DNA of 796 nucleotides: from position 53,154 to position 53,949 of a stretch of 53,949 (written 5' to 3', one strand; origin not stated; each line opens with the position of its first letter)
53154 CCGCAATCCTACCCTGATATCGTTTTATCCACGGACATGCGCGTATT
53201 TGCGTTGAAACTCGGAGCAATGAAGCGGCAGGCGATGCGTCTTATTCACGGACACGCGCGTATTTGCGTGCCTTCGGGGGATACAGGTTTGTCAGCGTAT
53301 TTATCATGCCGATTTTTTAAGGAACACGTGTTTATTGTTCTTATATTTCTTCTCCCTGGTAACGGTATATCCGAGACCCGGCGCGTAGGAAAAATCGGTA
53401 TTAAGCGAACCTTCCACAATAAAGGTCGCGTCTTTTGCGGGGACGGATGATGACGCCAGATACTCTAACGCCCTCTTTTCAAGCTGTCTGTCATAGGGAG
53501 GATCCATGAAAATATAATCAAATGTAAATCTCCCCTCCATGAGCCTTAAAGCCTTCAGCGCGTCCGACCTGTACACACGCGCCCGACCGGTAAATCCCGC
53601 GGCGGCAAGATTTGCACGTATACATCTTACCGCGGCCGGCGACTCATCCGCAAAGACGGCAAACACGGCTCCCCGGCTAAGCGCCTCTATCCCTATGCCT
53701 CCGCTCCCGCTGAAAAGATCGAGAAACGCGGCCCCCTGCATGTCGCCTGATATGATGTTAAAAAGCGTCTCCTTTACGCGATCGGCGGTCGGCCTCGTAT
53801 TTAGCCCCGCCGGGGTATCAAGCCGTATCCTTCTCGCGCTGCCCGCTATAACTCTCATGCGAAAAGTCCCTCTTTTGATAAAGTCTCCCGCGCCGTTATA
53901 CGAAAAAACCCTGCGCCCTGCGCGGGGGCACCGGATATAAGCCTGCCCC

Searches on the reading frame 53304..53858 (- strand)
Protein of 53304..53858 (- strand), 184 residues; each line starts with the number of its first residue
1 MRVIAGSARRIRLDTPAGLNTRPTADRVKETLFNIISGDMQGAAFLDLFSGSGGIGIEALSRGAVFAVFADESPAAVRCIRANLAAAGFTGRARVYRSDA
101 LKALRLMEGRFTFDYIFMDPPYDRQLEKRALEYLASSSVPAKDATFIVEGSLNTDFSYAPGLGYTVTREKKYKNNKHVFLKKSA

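Call 36: find_encoding_contigs(protein=window:53304-53858:-, flank=10000, max_places=6)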
Protein window:53304-53858:- (184 aa): 1 contig read that carries it; 1 place shown.
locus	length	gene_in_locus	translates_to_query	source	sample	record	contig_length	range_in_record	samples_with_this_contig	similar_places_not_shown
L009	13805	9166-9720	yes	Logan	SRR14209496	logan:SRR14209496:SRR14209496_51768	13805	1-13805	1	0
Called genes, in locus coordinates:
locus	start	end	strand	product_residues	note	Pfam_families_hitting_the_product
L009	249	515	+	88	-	PF00312:Ribosomal_S15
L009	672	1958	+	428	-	PF00278:Orn_DAP_Arg_deC, PF02784:Orn_Arg_deC_N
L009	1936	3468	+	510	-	PF02952:Fucose_iso_C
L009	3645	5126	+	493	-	PF00370:FGGY_N, PF02782:FGGY_C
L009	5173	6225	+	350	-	PF00682:HMGL-like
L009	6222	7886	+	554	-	PF02776:TPP_enzyme_N, PF00205:TPP_enzyme_M, PF02775:TPP_enzyme_C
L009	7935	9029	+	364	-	PF00106:adh_short (faint), PF01073:3Beta_HSD (faint), PF01370:Epimerase, PF02719:Polysacc_synt_2, PF07993:NAD_binding_4, PF16363:GDP_Man_Dehyd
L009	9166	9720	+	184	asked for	PF03602:Cons_hypoth95, PF05175:MTS, PF01170:UPF0020 (faint)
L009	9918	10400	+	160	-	PF01467:CTP_transf_like, PF08218:Citrate_ly_lig (faint)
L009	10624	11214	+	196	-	PF28068:Scy (weak)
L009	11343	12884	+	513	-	PF17125:Methyltr_RsmF_N, PF01189:Methyltr_RsmB-F, PF17126:RsmF_methylt_CI, PF13636:Methyltranf_PUA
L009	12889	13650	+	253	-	PF00702:Hydrolase, PF12710:HAD, PF13419:HAD_2, PF13242:Hydrolase_like (weak)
